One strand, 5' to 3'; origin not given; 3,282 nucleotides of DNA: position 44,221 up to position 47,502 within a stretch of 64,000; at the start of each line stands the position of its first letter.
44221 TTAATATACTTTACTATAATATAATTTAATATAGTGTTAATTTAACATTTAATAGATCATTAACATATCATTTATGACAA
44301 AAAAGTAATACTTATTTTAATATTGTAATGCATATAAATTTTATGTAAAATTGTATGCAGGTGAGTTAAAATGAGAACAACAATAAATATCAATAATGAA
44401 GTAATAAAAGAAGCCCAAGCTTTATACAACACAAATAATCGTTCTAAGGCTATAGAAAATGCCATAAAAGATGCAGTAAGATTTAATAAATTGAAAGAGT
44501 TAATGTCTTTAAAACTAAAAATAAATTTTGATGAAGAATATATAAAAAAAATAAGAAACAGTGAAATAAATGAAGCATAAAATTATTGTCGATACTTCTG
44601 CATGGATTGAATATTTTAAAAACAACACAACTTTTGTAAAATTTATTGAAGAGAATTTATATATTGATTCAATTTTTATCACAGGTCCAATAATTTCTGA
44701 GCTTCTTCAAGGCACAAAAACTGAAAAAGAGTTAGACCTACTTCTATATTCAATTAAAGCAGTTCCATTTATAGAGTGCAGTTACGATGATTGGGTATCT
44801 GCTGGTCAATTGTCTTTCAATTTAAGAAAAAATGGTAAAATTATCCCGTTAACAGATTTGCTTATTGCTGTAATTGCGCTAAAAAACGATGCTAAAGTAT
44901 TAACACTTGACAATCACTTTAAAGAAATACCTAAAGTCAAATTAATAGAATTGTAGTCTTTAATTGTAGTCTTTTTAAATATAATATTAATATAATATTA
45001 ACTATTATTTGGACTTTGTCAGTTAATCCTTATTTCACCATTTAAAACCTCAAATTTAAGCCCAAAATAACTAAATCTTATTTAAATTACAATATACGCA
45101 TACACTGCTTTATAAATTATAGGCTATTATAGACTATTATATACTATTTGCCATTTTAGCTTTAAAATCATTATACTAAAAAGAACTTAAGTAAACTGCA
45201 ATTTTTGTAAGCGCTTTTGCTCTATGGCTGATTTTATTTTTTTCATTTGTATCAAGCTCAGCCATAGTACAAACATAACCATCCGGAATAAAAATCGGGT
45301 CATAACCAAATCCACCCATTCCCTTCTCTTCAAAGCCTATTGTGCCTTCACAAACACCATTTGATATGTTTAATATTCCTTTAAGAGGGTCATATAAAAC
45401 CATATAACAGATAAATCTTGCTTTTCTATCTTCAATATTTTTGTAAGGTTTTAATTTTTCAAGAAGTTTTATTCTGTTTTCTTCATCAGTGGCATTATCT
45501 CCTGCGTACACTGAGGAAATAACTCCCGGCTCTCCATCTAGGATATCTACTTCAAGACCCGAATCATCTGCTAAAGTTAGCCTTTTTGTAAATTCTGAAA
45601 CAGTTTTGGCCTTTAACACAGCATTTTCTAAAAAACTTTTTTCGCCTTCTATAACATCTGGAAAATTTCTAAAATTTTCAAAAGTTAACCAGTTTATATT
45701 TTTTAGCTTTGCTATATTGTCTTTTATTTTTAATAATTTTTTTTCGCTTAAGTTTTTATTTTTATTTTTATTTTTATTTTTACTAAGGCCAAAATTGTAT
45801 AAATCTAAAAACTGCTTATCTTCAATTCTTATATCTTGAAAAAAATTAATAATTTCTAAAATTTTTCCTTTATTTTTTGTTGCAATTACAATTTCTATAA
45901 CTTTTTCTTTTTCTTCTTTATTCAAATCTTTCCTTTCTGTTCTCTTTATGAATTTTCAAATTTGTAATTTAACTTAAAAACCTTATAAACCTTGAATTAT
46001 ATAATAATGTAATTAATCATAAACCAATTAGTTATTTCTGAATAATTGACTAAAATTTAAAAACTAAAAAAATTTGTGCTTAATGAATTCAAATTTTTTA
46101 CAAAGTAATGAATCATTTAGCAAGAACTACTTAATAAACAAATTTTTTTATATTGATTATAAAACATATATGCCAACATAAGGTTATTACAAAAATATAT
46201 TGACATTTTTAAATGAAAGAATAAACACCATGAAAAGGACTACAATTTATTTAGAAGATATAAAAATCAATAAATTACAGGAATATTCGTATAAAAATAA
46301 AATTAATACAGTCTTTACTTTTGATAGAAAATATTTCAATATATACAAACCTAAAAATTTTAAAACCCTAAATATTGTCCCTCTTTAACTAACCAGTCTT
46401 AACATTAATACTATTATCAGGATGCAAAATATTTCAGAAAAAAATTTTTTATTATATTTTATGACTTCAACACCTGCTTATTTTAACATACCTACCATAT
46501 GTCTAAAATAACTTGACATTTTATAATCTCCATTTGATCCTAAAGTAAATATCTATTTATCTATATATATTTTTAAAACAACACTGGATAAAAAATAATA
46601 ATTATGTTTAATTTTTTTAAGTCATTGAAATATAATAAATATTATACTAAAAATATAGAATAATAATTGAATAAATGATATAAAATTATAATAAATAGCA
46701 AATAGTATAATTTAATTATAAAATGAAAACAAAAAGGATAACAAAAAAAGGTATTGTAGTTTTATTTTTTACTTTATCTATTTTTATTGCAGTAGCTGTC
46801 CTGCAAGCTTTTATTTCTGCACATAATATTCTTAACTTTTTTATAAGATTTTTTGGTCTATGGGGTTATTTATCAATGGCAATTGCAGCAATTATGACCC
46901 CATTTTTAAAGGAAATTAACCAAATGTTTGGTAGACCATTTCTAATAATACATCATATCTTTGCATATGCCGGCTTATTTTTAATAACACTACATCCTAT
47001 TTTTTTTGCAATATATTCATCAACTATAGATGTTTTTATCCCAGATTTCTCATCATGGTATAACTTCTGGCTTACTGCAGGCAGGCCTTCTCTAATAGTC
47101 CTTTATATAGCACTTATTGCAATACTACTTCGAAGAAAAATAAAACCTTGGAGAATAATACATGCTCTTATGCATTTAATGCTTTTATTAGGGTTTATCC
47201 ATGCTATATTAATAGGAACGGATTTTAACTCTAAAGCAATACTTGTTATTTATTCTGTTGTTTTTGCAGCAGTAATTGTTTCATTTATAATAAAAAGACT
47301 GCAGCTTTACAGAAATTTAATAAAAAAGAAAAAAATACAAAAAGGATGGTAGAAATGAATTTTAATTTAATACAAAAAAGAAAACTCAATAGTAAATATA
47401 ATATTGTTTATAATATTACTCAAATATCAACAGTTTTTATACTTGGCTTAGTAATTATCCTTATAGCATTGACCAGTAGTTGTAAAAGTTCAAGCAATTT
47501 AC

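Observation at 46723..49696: Four-gene extracytoplasmic redox/metal locus: bis-heme FRD membrane protein + DOMON lipoprotein + CopD-like 4-TM protein + LAYTG-anchored Cys/His surface protein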

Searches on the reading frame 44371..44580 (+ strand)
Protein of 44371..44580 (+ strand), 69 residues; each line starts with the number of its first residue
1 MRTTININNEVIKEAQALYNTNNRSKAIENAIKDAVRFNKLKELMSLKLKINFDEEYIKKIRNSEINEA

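Call 46: search_protein_families(library=pfam, proteins=[window:44371-44580:+], max_evalue=0.01)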
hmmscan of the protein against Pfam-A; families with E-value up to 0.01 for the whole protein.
window:44371-44580:+ (69 aa): 1 family
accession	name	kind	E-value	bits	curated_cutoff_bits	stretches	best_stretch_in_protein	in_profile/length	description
PF09957.15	VapB_antitoxin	-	2.9e-07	30.7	23.4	1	1-44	1-44/47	Bacterial antitoxin of type II TA system, VapB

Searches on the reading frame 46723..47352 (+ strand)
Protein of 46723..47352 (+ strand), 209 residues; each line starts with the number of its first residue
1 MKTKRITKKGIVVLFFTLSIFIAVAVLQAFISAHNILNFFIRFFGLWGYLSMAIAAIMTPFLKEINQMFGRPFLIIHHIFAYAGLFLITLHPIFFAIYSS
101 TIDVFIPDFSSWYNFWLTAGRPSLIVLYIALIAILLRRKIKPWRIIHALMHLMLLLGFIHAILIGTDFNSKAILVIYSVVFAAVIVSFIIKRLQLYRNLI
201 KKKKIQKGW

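Call 3: search_protein_families(library=pfam, proteins=[window:46723-47352:+], max_evalue=1)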
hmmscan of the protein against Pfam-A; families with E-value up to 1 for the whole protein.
window:46723-47352:+ (209 aa): 2 families
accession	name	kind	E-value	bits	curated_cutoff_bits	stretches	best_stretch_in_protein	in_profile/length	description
PF01794.25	Ferric_reduct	-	2.9e-05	24.5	28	1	44-157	1-120/121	Ferric reductase like transmembrane component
PF19545.4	DUF6069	-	0.0019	18.8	27.2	1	129-193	62-127/129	Family of unknown function (DUF6069)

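Call 4: search_protein_families(library=ncbifam, proteins=[window:46723-47352:+], max_evalue=1)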
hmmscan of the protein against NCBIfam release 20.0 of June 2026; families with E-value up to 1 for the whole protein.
window:46723-47352:+ (209 aa): 0 families

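Call 19: list_cluster_members(proteins=[P0001, window:46723-47352:+, window:47346-48050:+, window:48437-48916:+, P0002, P0005, P0009])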
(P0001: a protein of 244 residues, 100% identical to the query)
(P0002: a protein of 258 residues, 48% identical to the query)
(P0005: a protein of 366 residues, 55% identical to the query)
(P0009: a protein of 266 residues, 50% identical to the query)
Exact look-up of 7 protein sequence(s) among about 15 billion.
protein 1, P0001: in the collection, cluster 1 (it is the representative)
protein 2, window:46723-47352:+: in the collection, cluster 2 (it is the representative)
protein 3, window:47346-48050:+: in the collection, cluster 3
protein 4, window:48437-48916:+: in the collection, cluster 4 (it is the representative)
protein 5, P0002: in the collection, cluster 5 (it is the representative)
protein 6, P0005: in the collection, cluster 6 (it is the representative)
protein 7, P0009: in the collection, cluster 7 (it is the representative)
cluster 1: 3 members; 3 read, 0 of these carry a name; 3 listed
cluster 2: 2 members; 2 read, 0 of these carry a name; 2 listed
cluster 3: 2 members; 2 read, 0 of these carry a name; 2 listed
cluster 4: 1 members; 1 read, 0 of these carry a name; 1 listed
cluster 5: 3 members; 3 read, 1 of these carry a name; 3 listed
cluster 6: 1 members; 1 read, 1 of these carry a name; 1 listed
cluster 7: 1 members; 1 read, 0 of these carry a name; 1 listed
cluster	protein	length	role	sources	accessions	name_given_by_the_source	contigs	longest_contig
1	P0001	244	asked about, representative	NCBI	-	-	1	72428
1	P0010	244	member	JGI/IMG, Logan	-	-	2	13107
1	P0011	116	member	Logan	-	-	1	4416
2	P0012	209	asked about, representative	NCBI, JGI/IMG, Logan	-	-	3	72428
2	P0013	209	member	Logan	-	-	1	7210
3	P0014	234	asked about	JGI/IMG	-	-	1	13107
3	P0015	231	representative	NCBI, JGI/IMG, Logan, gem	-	-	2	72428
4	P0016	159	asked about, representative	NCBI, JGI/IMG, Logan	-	-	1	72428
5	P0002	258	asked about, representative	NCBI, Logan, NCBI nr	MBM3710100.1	MAG: hypothetical protein FJW61_06745 [Actinobacteria bacterium] | hypothetical protein [Actinomycetota bacterium]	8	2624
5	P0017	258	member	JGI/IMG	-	-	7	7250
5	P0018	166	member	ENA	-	-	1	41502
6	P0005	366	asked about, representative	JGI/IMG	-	hypothetical protein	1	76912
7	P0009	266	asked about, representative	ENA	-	-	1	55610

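Call 33: find_homologous_proteins(query=window:46723-47352:+)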
Query window:46723-47352:+ (209 aa): 39 proteins with E <= 0.001 among 788 candidates.
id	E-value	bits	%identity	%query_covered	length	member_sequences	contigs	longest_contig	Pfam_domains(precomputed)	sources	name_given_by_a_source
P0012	2.2e-125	435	100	100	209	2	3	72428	PF01794.26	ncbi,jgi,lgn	-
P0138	2.8e-89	317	73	100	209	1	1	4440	-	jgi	jgi:hypothetical protein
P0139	2.8e-86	307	71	100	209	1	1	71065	PF01794.26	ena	-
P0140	1.2e-84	302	69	98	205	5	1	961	PF01794.26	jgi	jgi:predicted ferric reductase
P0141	7.0e-84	299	69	98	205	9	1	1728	PF01794.26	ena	-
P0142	5.3e-78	280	72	89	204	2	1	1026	-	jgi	-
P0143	3.2e-73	264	62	95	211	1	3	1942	-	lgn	-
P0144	7.4e-73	263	62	95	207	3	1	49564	-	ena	-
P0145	6.1e-72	260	59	95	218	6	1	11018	-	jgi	-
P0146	9.2e-69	250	57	95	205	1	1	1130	-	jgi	-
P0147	6.8e-67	244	56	97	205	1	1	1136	-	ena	-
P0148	6.9e-66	240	60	98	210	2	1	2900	-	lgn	-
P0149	2.5e-64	235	57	98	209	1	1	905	-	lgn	-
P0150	4.6e-64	234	55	95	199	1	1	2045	-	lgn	-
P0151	2.4e-63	232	53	97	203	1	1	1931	PF01794.26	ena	-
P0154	2.2e-60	222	55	94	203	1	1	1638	PF01794.26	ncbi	-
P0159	3.7e-49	186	47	95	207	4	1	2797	PF01794.26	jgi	-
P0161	2.9e-44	170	46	97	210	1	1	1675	PF01794.26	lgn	-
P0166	2.1e-37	147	43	94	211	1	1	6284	PF01794.26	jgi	jgi:predicted ferric reductase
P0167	3.6e-37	147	49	83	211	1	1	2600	PF01794.26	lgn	-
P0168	6.3e-37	146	46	91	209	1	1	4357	PF01794.26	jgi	jgi:methionine sulfoxide reductase heme-binding subunit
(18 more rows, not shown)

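Call 36: find_related_loci(query=A4, collection=metagenome_contigs, flank=6000)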
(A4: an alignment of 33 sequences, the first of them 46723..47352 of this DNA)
Query A4 (209 aa) in metagenome_contigs; peptide patterns used: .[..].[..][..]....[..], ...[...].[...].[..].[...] (x = any residue, [..] = any of these).
360 stretches matched a pattern; 181 encode a relative of the query (tblastn E <= 1e-3); the best 80 are kept; 80 distinct loci.
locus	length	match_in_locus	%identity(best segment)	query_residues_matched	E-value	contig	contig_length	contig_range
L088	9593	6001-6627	100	1-209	1e-133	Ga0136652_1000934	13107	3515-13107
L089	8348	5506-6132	100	1-209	1e-133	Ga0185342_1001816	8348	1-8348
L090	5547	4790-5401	69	1-204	4e-86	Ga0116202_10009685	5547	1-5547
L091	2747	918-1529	66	1-204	4e-86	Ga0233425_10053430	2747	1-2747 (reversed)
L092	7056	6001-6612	70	1-204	1e-81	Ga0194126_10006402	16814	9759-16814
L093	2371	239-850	70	1-204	8e-84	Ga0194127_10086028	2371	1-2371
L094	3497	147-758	70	1-204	2e-81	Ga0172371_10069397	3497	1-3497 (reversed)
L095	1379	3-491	73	45-207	8e-82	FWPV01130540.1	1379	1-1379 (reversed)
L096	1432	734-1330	62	6-204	3e-81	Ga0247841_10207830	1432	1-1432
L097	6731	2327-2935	58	2-204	1e-76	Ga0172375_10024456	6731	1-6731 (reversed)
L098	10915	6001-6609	58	2-204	6e-76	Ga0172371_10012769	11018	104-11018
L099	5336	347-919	63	6-196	3e-74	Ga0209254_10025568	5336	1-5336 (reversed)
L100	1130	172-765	57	5-202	4e-78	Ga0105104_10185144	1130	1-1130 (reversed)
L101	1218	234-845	52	1-206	1e-73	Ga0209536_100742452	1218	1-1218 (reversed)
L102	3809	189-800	48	1-208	8e-56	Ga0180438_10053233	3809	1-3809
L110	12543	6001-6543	49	17-197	7e-51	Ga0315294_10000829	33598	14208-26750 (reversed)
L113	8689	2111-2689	43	10-204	1e-50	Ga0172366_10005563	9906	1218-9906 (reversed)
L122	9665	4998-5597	46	6-207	6e-50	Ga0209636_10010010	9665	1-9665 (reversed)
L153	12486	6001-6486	52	41-204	3e-47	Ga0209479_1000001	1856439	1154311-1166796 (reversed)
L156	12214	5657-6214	46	18-207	1e-46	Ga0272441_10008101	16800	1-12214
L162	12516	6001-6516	45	24-194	4e-46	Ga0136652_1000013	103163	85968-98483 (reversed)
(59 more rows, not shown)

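Call 39: search_protein_families(library=pfam, proteins=[L098:8117-8521:+, L098:8943-9689:+, L162:6608-7291:+, L110:6990-8348:+, L113:2924-3823:+, L098:7186-7596:-, L122:5742-6014:-, L153:6669-7358:+, L156:6316-6690:+], max_evalue=0.1)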
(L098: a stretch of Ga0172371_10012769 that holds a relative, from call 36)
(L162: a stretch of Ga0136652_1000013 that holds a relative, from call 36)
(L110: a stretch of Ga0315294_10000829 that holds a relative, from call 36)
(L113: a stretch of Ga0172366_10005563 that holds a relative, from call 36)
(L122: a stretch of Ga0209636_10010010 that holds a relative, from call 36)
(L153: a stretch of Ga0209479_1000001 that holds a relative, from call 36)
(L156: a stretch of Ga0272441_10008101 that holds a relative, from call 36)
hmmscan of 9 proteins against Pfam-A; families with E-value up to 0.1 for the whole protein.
L098:8117-8521:+ (134 aa): 1 family
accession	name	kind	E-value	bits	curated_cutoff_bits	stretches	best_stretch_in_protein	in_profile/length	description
PF07062.17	Clc-like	-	0.023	14.6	24.9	1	22-121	109-203/212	Clc-like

L098:8943-9689:+ (248 aa): 1 family
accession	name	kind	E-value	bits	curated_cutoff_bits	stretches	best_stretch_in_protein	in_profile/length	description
PF04843.18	Herpes_teg_N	-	0.076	13.1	25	0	66-114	34-80/183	Herpesvirus tegument protein, N-terminal conserved region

L162:6608-7291:+ (227 aa): 1 family
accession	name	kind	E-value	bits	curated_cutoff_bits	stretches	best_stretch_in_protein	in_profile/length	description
PF00160.26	Pro_isomerase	-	2e-49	168.3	21.7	1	82-224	5-158/159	Cyclophilin type peptidyl-prolyl cis-trans isomerase/CLD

L110:6990-8348:+ (452 aa): 3 families
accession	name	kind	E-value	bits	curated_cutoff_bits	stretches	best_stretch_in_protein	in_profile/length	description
PF00587.30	tRNA-synt_2b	-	1.5e-47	162.4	29.3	1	243-425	1-179/179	tRNA synthetase class II core domain (G, H, P, S and T)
PF02403.27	Seryl_tRNA_N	-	7.2e-23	81.3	28.2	1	24-132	1-107/108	Seryl-tRNA synthetase N-terminal domain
PF20611.3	DUF6801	-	0.077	13.5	26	0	93-166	46-119/161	Family of unknown function (DUF6801)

L113:2924-3823:+ (299 aa): 16 families
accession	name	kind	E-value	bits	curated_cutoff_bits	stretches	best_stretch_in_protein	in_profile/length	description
PF00005.33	ABC_tran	-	1.6e-32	113.4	25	1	73-215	2-136/137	ABC transporter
PF13304.12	AAA_21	-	1.1e-12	49.1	27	2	180-245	230-298/304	AAA domain, putative AbiEii toxin, Type IV TA system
PF13175.12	AAA_15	-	2.4e-06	27.9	32.1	1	166-245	291-369/374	AAA ATPase domain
PF02463.25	SMC_N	-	3.9e-06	26.9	40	1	86-252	28-207/220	RecF/RecN/SMC N terminal domain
PF13476.12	AAA_23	-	0.00027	22.1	27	1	81-105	19-42/201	AAA domain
PF00004.35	AAA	-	0.0023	18.8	21.2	1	87-252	3-116/131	ATPase family associated with various cellular activities (AAA)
PF03215.21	Rad17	-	0.0045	17.4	23.8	1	64-161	26-124/186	Rad17 P-loop domain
PF13555.12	AAA_29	-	0.025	14.8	27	1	77-108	17-48/61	P-loop containing region of AAA domain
PF07693.20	KAP_NTPase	-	0.038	13.7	20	1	80-241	18-154/293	KAP family P-loop domain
PF13479.12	AAA_24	-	0.043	14.1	27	0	224-254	108-138/195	AAA domain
PF02702.23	KdpD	-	0.048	13.5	26.1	0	181-258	58-135/210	Osmosensitive K+ channel His kinase sensor domain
PF13514.12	AAA_27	-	0.057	13.4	22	0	75-100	19-44/206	AAA domain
PF00448.28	SRP54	-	0.061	13.4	22.7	0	87-124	6-43/196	SRP54-type protein, GTPase domain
PF01746.26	tRNA_m1G_MT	-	0.066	13.4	27.3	1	159-266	4-118/195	tRNA (Guanine-1)-methyltransferase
PF03193.22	RsgA_GTPase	-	0.074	13.3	30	0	67-104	92-128/174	RsgA GTPase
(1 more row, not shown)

L098:7186-7596:- (136 aa): 2 families
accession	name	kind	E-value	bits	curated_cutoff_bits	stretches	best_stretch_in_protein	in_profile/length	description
PF00903.31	Glyoxalase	-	0.0095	16.8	20.6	1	4-126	2-119/121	Glyoxalase/Bleomycin resistance protein/Dioxygenase superfamily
PF18029.7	Glyoxalase_6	-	0.01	16.9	23.6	1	9-127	4-104/106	Glyoxalase-like domain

L122:5742-6014:- (90 aa): 0 families

L153:6669-7358:+ (229 aa): 13 families
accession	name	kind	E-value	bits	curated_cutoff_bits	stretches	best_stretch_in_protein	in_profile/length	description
PF00005.33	ABC_tran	-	1.6e-34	119.9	25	1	2-144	2-136/137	ABC transporter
PF13304.12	AAA_21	-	9.1e-13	49.4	27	2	107-174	228-298/304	AAA domain, putative AbiEii toxin, Type IV TA system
PF13175.12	AAA_15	-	1.1e-05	25.7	32.1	1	98-174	291-369/374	AAA ATPase domain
PF02463.25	SMC_N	-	1.8e-05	24.7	40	1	94-181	120-207/220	RecF/RecN/SMC N terminal domain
PF13476.12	AAA_23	-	0.00049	21.2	27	1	12-33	20-41/201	AAA domain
PF00004.35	AAA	-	0.0021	18.9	21.2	1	16-177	3-112/131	ATPase family associated with various cellular activities (AAA)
PF13555.12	AAA_29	-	0.017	15.3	27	1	8-38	19-49/61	P-loop containing region of AAA domain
PF13514.12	AAA_27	-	0.021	14.9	22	0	4-31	19-46/206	AAA domain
PF13558.12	SbcC_Walker_B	-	0.03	15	27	0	133-160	62-89/90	SbcC/RAD50-like, Walker B motif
PF02702.23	KdpD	-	0.057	13.3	26.1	1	110-188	58-136/210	Osmosensitive K+ channel His kinase sensor domain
PF03215.21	Rad17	-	0.061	13.7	23.8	1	3-88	37-122/186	Rad17 P-loop domain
PF13479.12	AAA_24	-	0.062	13.6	27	0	153-181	108-136/195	AAA domain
PF03193.22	RsgA_GTPase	-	0.097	12.9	30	0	10-33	106-128/174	RsgA GTPase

L156:6316-6690:+ (124 aa): 1 family
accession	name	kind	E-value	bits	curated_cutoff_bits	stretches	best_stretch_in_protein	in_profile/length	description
PF11439.13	T3SchapCesA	-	0.096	13.3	29.1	0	7-94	11-92/95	Type III secretion system filament chaperone CesA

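Call 55: search_solved_structures(query=A4, max_evalue=1, show_alignments=3)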
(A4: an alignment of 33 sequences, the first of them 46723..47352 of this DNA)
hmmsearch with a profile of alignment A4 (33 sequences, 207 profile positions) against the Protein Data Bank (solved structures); distinct sequences matched with E-value up to 1: 0.

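Call 79: find_encoding_contigs(protein=P0139, flank=10000, max_places=2)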
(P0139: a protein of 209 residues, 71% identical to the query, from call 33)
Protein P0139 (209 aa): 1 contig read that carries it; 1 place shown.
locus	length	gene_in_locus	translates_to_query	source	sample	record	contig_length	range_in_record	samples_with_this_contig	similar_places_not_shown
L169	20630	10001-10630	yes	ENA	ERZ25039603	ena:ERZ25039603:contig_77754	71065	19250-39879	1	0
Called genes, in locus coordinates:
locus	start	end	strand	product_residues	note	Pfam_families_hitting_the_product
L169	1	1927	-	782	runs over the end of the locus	PF02861:Clp_N, PF23569:NBD_SMAX1, PF00004:AAA, PF17871:AAA_lid_9, PF00004:AAA, PF07724:AAA_2, PF07728:AAA_5, PF10431:ClpB_D2-small, +5 more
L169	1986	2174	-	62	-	PF02861:Clp_N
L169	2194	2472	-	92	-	PF01556:DnaJ_C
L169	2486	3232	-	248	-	PF00226:DnaJ, PF01556:DnaJ_C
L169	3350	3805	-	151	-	PF00011:HSP20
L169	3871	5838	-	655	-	PF00012:HSP70, PF06723:MreB_Mbl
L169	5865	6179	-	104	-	PF13411:MerR_1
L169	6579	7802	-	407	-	PF00155:Aminotran_1_2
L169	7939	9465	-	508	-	PF00370:FGGY_N, PF02782:FGGY_C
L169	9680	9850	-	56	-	-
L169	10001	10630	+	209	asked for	PF01794:Ferric_reduct (weak)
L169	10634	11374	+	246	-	PF03351:DOMON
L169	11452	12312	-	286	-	PF00248:Aldo_ket_red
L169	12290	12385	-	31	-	-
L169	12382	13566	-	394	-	PF00155:Aminotran_1_2, PF01041:DegT_DnrJ_EryC1 (weak), PF01053:Cys_Met_Meta_PP (weak)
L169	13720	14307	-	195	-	PF00440:TetR_N, PF13977:TetR_C_6 (weak)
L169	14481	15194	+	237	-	PF00149:Metallophos, PF12850:Metallophos_2 (faint)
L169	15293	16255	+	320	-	-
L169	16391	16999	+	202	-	PF00664:ABC_membrane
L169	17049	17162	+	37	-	-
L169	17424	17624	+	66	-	-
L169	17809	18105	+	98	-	PF00005:ABC_tran (weak)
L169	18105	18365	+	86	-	-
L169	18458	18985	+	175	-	PF00664:ABC_membrane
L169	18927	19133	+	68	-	PF00664:ABC_membrane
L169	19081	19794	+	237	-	PF00664:ABC_membrane (weak), PF00005:ABC_tran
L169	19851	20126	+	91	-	-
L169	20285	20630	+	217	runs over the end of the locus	-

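Call 83: search_protein_families(library=pfam, alignment_id=A4, max_evalue=0.001)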
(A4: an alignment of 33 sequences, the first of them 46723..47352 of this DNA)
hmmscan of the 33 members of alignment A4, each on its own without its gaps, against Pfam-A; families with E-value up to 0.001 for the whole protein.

A. member 1, window:46723-47352:+ (209 aa): 1 family
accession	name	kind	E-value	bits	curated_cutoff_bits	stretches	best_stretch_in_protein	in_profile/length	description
PF01794.25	Ferric_reduct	-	2.9e-05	24.5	28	1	44-157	1-120/121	Ferric reductase like transmembrane component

B. families by the number of members that match (of 33 scanned): 1 family
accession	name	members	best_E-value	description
PF01794.25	Ferric_reduct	25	1.3e-07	Ferric reductase like transmembrane component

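Call 84: search_protein_families(library=padloc, proteins=[window:46723-47352:+], max_evalue=0.01)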
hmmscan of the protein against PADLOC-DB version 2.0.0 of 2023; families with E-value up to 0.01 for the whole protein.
window:46723-47352:+ (209 aa): 0 families
